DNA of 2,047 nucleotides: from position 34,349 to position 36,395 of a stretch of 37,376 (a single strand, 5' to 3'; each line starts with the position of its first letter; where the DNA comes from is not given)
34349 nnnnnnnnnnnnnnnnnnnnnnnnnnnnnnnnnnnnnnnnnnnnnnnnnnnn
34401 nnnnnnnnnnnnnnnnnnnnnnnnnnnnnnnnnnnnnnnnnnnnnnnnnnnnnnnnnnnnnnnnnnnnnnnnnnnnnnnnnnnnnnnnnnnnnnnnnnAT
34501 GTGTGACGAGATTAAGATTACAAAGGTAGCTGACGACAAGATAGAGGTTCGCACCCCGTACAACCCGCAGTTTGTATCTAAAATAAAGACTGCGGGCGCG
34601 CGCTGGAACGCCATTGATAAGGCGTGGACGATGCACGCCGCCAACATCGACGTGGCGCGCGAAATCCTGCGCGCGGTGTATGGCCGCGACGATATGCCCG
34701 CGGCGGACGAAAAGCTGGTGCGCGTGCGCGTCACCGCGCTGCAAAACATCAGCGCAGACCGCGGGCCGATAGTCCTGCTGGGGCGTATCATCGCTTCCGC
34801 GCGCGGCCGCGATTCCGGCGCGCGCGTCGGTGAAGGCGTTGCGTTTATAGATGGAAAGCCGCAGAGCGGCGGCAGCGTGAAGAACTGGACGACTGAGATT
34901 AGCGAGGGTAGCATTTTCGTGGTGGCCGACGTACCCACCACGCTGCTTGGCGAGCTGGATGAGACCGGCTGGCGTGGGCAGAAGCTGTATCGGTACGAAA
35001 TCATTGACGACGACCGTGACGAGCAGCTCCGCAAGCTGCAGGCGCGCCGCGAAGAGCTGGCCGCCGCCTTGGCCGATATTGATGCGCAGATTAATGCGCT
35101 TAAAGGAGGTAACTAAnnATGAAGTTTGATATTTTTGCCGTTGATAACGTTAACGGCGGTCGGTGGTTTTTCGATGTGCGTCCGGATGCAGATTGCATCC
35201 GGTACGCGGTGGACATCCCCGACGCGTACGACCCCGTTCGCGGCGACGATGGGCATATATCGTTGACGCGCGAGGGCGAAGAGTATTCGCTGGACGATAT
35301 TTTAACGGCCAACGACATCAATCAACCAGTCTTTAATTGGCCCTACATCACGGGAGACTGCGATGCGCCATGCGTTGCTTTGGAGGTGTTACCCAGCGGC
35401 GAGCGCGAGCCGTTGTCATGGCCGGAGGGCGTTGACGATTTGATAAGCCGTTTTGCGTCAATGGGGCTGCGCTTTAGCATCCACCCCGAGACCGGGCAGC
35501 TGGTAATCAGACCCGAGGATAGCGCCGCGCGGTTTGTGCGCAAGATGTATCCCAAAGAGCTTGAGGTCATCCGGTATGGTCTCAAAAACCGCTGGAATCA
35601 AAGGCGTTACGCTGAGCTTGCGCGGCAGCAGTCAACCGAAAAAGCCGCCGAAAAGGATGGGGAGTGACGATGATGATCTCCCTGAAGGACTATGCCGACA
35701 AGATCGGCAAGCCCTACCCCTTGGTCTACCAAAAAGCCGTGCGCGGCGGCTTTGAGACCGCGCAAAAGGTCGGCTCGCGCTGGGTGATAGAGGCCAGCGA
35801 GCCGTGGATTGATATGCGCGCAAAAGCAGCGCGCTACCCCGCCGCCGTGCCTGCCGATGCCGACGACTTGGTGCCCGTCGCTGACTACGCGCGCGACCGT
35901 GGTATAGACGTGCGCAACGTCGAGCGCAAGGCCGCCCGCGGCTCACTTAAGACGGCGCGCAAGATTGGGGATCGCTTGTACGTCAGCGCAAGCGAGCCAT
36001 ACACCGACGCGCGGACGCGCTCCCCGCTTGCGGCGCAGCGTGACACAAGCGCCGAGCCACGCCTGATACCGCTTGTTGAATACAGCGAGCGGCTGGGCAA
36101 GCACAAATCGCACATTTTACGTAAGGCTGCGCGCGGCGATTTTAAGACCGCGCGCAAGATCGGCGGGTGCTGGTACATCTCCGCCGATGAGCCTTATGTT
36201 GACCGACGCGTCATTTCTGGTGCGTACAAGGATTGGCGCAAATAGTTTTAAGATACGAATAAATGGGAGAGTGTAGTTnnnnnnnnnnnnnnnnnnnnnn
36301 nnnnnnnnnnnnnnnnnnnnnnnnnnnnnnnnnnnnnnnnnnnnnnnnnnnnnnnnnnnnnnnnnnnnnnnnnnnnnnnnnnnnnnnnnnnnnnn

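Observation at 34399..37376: Lysogeny-side array of insulated accessory units between repressor and integrase: candidate novel immunity or anti-defence island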

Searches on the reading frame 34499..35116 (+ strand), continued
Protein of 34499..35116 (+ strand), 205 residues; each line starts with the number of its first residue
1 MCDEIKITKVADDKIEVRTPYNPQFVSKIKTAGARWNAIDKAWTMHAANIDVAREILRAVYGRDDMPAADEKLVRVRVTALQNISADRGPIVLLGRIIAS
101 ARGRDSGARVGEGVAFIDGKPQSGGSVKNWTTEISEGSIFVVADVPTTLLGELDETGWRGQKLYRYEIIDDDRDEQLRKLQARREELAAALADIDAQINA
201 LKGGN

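Call 63: fold_search(model_id=the predicted structure, library=pdb)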
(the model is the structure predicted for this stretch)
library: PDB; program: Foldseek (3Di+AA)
matches with E <= 10: 217; with E <= 0.001: 0
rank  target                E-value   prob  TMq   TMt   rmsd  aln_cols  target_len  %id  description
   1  5cd4_A                3.0e-01  0.07  0.16  0.16  18.6       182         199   13  The Type IE CRISPR Cascade complex from E. coli, with two assemblies in the asymmetric unit arranged back-to-back (released 2015-08-26)
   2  3lb9_A                4.9e-01  0.08  0.15  0.16  13.0       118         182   14  Crystal structure of the B. circulans cpA123 circular permutant (released 2010-03-23)
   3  6spd_G                5.2e-01  0.04  0.13  0.14  13.9       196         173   11  Pseudomonas aeruginosa 50s ribosome from a clinical isolate (released 2019-10-16)
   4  6lnb_H                6.2e-01  0.05  0.13  0.06  13.7       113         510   10  CryoEM structure of Cascade-TniQ-dsDNA complex (released 2020-02-19)
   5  2fwr_B                9.7e-01  0.33  0.18  0.10  11.6        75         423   11  Structure of Archaeoglobus Fulgidis XPB (released 2006-04-18)
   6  6p66_A                9.7e-01  0.18  0.17  0.08  13.1        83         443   16  The crystal structure of the XPB complex with Bax1 from Archaeoglobus fulgidus at 3.0 Angstrom resolution (released 2020-06-17)
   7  1b7f_A                1.2e+00  0.08  0.20  0.24  11.7       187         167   11  SXL-LETHAL PROTEIN/RNA COMPLEX (released 1999-05-03)
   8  4tvx_A                1.2e+00  0.06  0.16  0.17  14.7       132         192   13  Crystal structure of the E. coli CRISPR RNA-guided surveillance complex, Cascade (released 2014-08-13)
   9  7odr_f                1.3e+00  0.06  0.17  0.21  14.5       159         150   10  State A of the human mitoribosomal large subunit assembly intermediate (released 2021-06-23)
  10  5ndv_D0               1.3e+00  0.06  0.15  0.26  14.8       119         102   13  Crystal structure of Paromomycin bound to the yeast 80S ribosome (released 2017-12-13)
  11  9qcc_Q                1.3e+00  0.02  0.13  0.08  18.2       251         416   10  Activated XauSPARDA filament assembly with bound dsDNA substrate (released 2025-12-17)
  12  3qtg_A                1.4e+00  0.03  0.13  0.07  16.2       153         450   16  Crystal structure of pyruvate kinase from Pyrobaculum aerophilum (released 2012-02-22)
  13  5tnu_B                1.4e+00  0.47  0.19  0.10   7.6        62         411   16  S. tokodaii XPB II crystal structure at 3.0 Angstrom resolution (released 2017-11-01)
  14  1pkn                  1.4e+00  0.03  0.13  0.07  15.1       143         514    8  STRUCTURE OF RABBIT MUSCLE PYRUVATE KINASE COMPLEXED WITH MN2+, K+, AND PYRUVATE (released 1995-01-26)
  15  9kzx_SU               1.5e+00  0.08  0.18  0.31  13.4       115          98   13  Cryo-EM structure of the HCV IRES-dependently initiated CMV-stalled 80S ribosome (rotated state) in complexed with eI (released 2025-12-03)
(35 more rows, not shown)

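Call 68: find_encoding_contigs(protein=P0009, flank=7000, max_places=2)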
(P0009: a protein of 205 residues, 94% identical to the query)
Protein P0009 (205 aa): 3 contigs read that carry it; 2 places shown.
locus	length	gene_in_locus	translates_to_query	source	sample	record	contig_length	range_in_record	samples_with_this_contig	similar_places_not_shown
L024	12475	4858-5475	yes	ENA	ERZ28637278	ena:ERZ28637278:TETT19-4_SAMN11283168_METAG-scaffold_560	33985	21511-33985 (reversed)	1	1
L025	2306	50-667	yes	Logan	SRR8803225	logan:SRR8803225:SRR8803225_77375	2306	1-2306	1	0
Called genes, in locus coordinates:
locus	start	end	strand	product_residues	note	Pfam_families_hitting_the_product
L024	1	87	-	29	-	?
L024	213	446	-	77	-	-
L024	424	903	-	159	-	-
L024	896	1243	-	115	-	-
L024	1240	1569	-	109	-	-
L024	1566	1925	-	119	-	-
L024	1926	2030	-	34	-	-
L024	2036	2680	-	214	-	PF25084:LbH_EIF2B, PF25087:GMPPB_C (faint), PF00132:Hexapep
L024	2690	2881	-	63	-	-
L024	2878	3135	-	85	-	-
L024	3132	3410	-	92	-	-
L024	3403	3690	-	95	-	-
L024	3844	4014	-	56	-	-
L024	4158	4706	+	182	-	PF01381:HTH_3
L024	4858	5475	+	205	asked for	-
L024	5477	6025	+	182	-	-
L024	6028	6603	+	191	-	PF12728:HTH_17 (faint)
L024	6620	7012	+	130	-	-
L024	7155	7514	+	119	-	-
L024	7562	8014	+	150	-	-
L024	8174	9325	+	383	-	PF00929:RNase_T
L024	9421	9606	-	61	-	-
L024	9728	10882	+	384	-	PF00589:Phage_integrase (weak)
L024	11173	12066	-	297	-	-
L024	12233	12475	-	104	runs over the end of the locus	-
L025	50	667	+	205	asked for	-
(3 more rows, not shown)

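Call 72: search_protein_families(library=pfam, max_evalue=0.1, proteins=[L024:7155-7514:+, L024:7562-8014:+])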
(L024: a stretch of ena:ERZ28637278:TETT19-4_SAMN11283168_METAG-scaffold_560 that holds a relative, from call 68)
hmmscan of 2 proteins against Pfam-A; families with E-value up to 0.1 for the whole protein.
L024:7155-7514:+ (119 aa): 0 families

L024:7562-8014:+ (150 aa): 1 family
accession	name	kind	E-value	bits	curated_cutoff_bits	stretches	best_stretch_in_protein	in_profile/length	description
PF03205.20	MobB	-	0.065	13.6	26.6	1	58-109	65-116/133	Molybdopterin guanine dinucleotide synthesis protein B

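Call 73: search_protein_families(library=ncbifam, max_evalue=0.1, proteins=[window:34499-35116:+, L024:7155-7514:+, L024:7562-8014:+])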
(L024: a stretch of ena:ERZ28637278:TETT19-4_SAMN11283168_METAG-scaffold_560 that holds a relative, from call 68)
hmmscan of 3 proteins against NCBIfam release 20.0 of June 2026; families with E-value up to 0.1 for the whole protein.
window:34499-35116:+ (205 aa): 0 families

L024:7155-7514:+ (119 aa): 0 families

L024:7562-8014:+ (150 aa): 0 families

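Call 77: search_protein_families(library=pfam, alignment_id=A2, max_evalue=10)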
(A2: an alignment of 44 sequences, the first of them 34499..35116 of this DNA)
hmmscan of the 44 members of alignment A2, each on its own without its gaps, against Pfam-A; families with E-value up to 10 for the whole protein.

A. member 1, window:34499-35116:+ (205 aa): 2 families
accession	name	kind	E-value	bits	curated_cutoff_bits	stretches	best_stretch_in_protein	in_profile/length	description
PF10884.14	DUF2683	-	0.015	15.9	27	1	18-32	33-47/66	Protein of unknown function (DUF2683)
PF08946.15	Osmo_CC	-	0.55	11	24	1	171-188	22-39/46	Osmosensory transporter coiled coil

B. families by the number of members that match (of 44 scanned): 22 families
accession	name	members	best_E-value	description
PF18974.5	DUF5710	27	0.00011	Domain of unknown function (DUF5710)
PF10884.14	DUF2683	22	0.0004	Protein of unknown function (DUF2683)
PF08946.15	Osmo_CC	5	0.21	Osmosensory transporter coiled coil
PF07443.18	HARP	2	0.034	HepA-related protein (HARP)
PF10384.14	Scm3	2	0.05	Centromere protein Scm3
PF07384.17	DUF1497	2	0.088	Protein of unknown function (DUF1497)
PF17253.7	DUF5320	2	0.11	Family of unknown function (DUF5320)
PF16326.10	ABC_tran_CTD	2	0.12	ABC transporter C-terminal domain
PF02947.19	Flt3_lig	1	0.032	flt3 ligand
PF14246.11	TetR_C_7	1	0.064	AefR-like transcriptional repressor, C-terminal domain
PF14602.12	Hexapep_2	1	0.08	Hexapeptide repeat of succinyl-transferase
PF08663.15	HalX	1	0.081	HalX domain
PF15462.11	Barttin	1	0.082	Bartter syndrome, infantile, with sensorineural deafness (Barttin)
PF23991.1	DUF7310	1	0.13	Coiled-coil region of unknown function (DUF7310)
PF14685.13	PDZ_Tricorn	1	0.14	Tricorn protease PDZ domain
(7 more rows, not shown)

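Call 79: fold_search(model_id=the predicted structure, library=viral)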
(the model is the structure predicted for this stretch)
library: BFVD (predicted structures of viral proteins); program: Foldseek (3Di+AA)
matches with E <= 10: 376; with E <= 0.001: 2
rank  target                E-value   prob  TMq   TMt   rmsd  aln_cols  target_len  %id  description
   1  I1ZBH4                1.1e-10  1.00  0.64  0.46   2.9       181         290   25  (no name in the UniProt tables at hand)
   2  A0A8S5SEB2            2.8e-08  1.00  0.43  0.31  14.0       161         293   24  Uncharacterized protein [Caudovirales sp. ctrNG92]
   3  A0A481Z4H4            2.9e-02  0.89  0.26  0.25  17.1       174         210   10  Uncharacterized protein [Pithovirus LCPAC101]
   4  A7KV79                3.1e-02  1.00  0.24  0.08   1.4        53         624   26  (no name in the UniProt tables at hand)
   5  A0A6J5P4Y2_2          4.3e-02  1.00  0.23  0.05   6.4        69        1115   25  Uncharacterized protein [uncultured Caudovirales phage]
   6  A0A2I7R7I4            6.4e-02  0.10  0.14  0.08  18.1       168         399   11  (no name in the UniProt tables at hand)
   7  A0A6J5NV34            7.1e-02  1.00  0.27  0.15   4.0        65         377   20  Uncharacterized protein [uncultured Caudovirales phage]
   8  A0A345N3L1            8.0e-02  1.00  0.24  0.21   2.3        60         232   23  (no name in the UniProt tables at hand)
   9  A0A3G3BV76            1.2e-01  0.99  0.23  0.20   4.7        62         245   14  HepA-related protein [Bacillus phage vB_BcoS-136]
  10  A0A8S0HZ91            1.2e-01  0.07  0.12  0.13  11.6       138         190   14  (no name in the UniProt tables at hand)
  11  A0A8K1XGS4            1.4e-01  0.12  0.16  0.13  12.7       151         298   12  (no name in the UniProt tables at hand)
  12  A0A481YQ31            1.6e-01  1.00  0.25  0.22   2.3        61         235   18  Uncharacterized protein [Iridovirus LCIVAC01]
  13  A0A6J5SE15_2          1.7e-01  0.94  0.23  0.04   7.1        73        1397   20  Helicase/UvrB, N-terminal [uncultured Caudovirales phage]
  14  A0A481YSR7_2          1.7e-01  0.97  0.20  0.05   3.0        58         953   16  mRNA capping enzyme [Marseillevirus LCMAC101]
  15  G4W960                1.7e-01  0.25  0.19  0.22  10.9       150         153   15  Uncharacterized protein [Tetrasphaera phage TJE1]
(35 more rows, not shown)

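Call 109: search_protein_families(library=pfam, max_evalue=0.1, proteins=[L018:6571-7434:+])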
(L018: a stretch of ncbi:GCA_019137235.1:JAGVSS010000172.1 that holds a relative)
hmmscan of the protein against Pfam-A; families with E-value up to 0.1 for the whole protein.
L018:6571-7434:+ (287 aa): 2 families
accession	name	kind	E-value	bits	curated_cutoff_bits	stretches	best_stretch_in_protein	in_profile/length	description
PF18818.7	MPTase-PolyVal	-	5.5e-36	123.9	27.5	1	135-261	2-125/126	Zincin-like metallopeptidase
PF08401.16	ArdcN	-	2.4e-24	86.3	22.6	1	3-109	3-123/123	N-terminal domain of anti-restriction factor ArdC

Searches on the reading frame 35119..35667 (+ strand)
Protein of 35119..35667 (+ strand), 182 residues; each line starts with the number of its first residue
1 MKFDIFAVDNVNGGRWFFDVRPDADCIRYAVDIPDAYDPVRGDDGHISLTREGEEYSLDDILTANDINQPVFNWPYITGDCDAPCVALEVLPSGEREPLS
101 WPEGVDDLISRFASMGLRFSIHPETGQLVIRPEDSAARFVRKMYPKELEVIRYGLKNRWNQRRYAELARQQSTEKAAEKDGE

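Call 14: search_protein_families(library=pfam, max_evalue=1, proteins=[window:35119-35667:+])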
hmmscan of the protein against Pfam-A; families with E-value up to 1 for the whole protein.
window:35119-35667:+ (182 aa): 0 families

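Call 15: search_protein_families(library=phrogs, max_evalue=1, proteins=[window:35119-35667:+])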
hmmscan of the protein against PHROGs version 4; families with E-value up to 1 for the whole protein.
window:35119-35667:+ (182 aa): 0 families

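Call 16: search_protein_families(library=padloc, max_evalue=1, proteins=[window:35119-35667:+])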
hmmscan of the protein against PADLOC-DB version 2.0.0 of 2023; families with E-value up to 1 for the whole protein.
window:35119-35667:+ (182 aa): 0 families

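Call 52: find_homologous_proteins(query=window:35119-35667:+, max_evalue=0.001)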
Query window:35119-35667:+ (182 aa): 6 proteins with E <= 0.001 among 67 candidates.
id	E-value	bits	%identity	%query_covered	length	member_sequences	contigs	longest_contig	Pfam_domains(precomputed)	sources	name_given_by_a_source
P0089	2.9e-120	417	99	100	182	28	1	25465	-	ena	-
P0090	1.2e-106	373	90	100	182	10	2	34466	-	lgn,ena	-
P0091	4.7e-102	358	87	94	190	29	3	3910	-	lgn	-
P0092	2.6e-89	316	78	94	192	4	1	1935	-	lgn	-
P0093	6.2e-49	184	54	94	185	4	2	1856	-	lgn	-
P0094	1.2e-48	183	54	94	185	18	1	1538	-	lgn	-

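Call 73: search_protein_families(library=ncbifam, max_evalue=0.1, proteins=[window:35119-35667:+])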
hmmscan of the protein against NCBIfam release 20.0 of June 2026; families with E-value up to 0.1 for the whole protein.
window:35119-35667:+ (182 aa): 0 families

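Call 90: search_solved_structures(query=window:35119-35667:+, max_evalue=1)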
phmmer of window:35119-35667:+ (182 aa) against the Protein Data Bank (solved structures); distinct sequences matched with E-value up to 1: 0.

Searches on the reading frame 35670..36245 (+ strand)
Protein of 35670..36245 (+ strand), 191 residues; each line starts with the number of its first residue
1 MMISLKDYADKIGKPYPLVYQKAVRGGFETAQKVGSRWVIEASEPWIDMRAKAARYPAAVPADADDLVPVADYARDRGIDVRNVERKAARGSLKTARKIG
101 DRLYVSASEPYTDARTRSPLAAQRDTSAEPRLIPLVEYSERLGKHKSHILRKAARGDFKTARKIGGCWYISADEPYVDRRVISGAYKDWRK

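Call 14: search_protein_families(library=pfam, max_evalue=1, proteins=[window:35670-36245:+])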
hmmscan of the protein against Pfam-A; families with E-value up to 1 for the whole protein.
window:35670-36245:+ (191 aa): 2 families
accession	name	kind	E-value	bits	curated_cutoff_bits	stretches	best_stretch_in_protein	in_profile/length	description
PF12728.13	HTH_17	-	3.4e-07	30.9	27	1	139-174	8-42/51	Helix-turn-helix domain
PF23279.1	TPR_25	-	0.029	14.9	27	1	43-92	91-140/145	Fungal tetratrico peptide repeats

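Call 15: search_protein_families(library=phrogs, max_evalue=1, proteins=[window:35670-36245:+])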
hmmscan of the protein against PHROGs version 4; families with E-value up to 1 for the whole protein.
window:35670-36245:+ (191 aa): 7 families
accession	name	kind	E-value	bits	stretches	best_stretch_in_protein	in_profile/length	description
phrog_575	-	integration and excision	5e-07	30.7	1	66-98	12-44/71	Cox-like excisionase and repressor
phrog_66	-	integration and excision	3.6e-05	24.6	1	113-174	74-135/412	excisionase and transcriptional regulator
phrog_629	-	integration and excision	0.0043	18.1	0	2-52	4-59/82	excisionase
phrog_7506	-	integration and excision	0.013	16.9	0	72-108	20-55/78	recombination directionality factor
phrog_11931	-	unknown function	0.038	15.3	0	152-178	31-57/89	-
phrog_11533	-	unknown function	0.29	12.6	0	70-94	35-59/92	-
phrog_11138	-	unknown function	0.31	12.3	0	66-91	106-131/142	-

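Call 16: search_protein_families(library=padloc, max_evalue=1, proteins=[window:35670-36245:+])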
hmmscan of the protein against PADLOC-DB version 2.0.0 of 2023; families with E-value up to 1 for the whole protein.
window:35670-36245:+ (191 aa): 0 families

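Call 26: search_solved_structures(query=window:35670-36245:+, max_evalue=1, show_alignments=2)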
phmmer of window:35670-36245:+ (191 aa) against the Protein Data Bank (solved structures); distinct sequences matched with E-value up to 1: 0.

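Call 73: search_protein_families(library=ncbifam, max_evalue=0.1, proteins=[window:35670-36245:+])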
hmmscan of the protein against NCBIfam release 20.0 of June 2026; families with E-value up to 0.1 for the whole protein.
window:35670-36245:+ (191 aa): 0 families
